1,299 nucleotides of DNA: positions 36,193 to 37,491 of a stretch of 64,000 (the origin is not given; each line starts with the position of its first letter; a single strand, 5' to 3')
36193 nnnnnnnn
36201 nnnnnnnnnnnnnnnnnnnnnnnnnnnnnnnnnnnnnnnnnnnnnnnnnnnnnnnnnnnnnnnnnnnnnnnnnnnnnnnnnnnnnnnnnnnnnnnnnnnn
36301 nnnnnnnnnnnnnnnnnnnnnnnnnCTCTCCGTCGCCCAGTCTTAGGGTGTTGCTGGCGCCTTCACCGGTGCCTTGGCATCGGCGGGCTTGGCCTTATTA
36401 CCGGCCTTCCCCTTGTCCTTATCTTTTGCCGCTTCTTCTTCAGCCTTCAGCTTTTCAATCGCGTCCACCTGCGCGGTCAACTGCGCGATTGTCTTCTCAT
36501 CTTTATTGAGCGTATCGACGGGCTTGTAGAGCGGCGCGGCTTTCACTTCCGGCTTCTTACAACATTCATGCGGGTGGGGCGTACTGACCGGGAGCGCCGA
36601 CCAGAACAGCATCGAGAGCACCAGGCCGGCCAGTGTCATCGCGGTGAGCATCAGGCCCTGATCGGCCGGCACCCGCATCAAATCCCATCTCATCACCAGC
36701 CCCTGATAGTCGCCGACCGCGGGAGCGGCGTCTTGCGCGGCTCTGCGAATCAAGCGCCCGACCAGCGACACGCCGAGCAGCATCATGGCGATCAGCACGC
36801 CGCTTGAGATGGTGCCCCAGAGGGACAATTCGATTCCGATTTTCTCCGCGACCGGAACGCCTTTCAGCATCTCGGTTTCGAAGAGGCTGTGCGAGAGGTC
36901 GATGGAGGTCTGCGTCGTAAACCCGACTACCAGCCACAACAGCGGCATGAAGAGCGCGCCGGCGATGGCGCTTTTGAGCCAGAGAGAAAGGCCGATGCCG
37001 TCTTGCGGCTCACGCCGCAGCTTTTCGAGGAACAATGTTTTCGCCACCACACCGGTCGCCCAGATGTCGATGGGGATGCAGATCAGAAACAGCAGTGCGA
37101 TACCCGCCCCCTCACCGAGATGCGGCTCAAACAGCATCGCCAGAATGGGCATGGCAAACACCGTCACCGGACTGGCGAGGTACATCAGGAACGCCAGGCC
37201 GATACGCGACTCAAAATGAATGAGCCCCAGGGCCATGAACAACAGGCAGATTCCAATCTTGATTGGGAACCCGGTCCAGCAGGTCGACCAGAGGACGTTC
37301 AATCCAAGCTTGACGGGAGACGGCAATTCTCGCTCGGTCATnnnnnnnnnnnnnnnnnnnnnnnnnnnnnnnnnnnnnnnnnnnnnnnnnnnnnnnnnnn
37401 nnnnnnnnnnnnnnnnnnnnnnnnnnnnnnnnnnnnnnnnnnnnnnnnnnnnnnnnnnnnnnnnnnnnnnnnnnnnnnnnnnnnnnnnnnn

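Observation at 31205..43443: Twelve-gene respiratory supercluster: Rieske/cyt b + two CydA-like proteins + NxrC-like subunit + five c-type cytochrome genes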

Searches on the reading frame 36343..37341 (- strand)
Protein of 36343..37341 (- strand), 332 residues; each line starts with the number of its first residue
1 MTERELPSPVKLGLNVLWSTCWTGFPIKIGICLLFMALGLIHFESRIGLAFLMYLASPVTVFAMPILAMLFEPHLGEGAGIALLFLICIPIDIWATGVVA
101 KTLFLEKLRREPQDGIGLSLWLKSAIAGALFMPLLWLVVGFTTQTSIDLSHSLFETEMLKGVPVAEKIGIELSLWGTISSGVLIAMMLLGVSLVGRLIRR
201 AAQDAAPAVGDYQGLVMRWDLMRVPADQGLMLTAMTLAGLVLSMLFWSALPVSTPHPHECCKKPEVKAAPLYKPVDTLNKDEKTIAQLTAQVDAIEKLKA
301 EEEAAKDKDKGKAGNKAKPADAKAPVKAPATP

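Call 43: search_protein_families(library=ncbifam, proteins=[window:36343-37341:-], max_evalue=0.01)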
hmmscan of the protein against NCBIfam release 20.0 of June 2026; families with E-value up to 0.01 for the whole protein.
window:36343-37341:- (332 aa): 0 families

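Call 61: predict_structure(alignment_id=A3)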
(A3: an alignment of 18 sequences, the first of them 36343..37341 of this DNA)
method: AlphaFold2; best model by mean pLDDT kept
length: 332 residues; sequences in the alignment: 18
mean_pLDDT: 71.2   pTM: 0.56
mean pLDDT of the five models: 71.2, 70.4, 69.7, 68.2, 67.9
residues with pLDDT >= 90: 13; 70-90: 182; 50-70: 100; < 50: 37
segments of 3 or more residues with pLDDT < 50: 1-3, 253-256, 308-324, 326-328
pLDDT, mean of each block of 10 residues (from residue 1): 68 87 82 82 60 63 69 64 82 88 85 86 87 85 86 73 80 83 89 90 83 73 58 64 68 48 50 56 68 71 52 34 41 40
secondary structure, 60 per line:
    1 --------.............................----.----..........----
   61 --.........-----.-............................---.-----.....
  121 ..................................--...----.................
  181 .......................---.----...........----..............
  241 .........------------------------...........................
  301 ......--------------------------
elements in order: H9-37 H47-56 H63-71 H79-106 H116-154 H164-203 H212-222 H227-249 H274-306

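Call 64: fold_search(model_id=the predicted structure, library=pdb)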
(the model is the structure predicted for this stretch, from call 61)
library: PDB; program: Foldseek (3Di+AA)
matches with E <= 10: 155; with E <= 0.001: 0
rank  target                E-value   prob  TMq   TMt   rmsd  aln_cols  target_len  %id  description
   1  7dj2_A                6.4e-01  0.07  0.12  0.10  22.3       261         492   13  Crystal structure of the G26C/E290S mutant of LeuT (released 2021-04-07)
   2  4faa_A                8.6e-01  0.07  0.12  0.09  19.4       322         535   16  Structure of Recombinant Cytochrome ba3 Oxidase mutant A120F+A204F from Thermus thermophilus (released 2012-10-31)
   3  8vy9_R                1.1e+00  0.10  0.15  0.17  16.7       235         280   13  CryoEM structure of Ggust-coupled TAS2R14 with cholesterol and an intracellular tastant (released 2024-04-03)
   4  5jae_A                1.1e+00  0.06  0.13  0.10  22.2       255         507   14  LeuT in the outward-oriented, Na+-free return state, P21 form at pH 6.5 (released 2016-06-01)
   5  8xqt_R                1.2e+00  0.15  0.19  0.22  20.6       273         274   13  Structure of human class T GPCR TAS2R14-Gi complex. (released 2024-07-10)
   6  8yky_R                1.7e+00  0.10  0.17  0.19  16.7       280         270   15  Structure of human class T GPCR TAS2R14-Ggustducin complex with agonist 28.1 (released 2024-07-10)
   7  7xgg_A                1.7e+00  0.21  0.21  0.34  10.9       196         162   10  Crystal structure of BCL-xL in complex with computationally designed inhibitor protein (released 2022-07-20)
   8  9w1r                  1.8e+00  0.06  0.13  0.11  20.7       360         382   12  S-4048-bound human SLC37A4 monomer (released 2025-11-19)
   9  8hti_R                1.9e+00  0.08  0.17  0.18  15.0       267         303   13  Human Consensus Olfactory Receptor OR52c in Complex with Octanoic Acid (OCA) and G Protein (released 2023-12-20)
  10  8f76_A                2.0e+00  0.07  0.15  0.16  19.1       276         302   10  Human olfactory receptor OR51E2 bound to propionate in complex with miniGs399 (released 2023-03-22)
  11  9r2g_D                2.0e+00  0.06  0.15  0.15  20.4       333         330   15  Cytochrome bd II oxidase qOR-2 type from Mycobacterium smegmatis (released 2026-03-04)
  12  9p92_R                2.2e+00  0.07  0.14  0.13  20.2       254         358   14  Cryo-EM structure of the PAC1nR-VIP-Gs complex (released 2025-11-19)
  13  4fzs_A                2.3e+00  0.06  0.11  0.17  25.5       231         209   11  Structure of human SNX1 BAR domain (released 2013-07-10)
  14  7kyp_D                2.4e+00  0.06  0.15  0.17  18.2       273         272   14  PsaBC from Streptococcus pneumoniae in complex with Fab (released 2021-08-25)
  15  9p94_R                2.5e+00  0.05  0.12  0.12  19.7       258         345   11  Cryo-EM structure of the PAC1sR-PACAP27-Gs complex (released 2025-11-19)
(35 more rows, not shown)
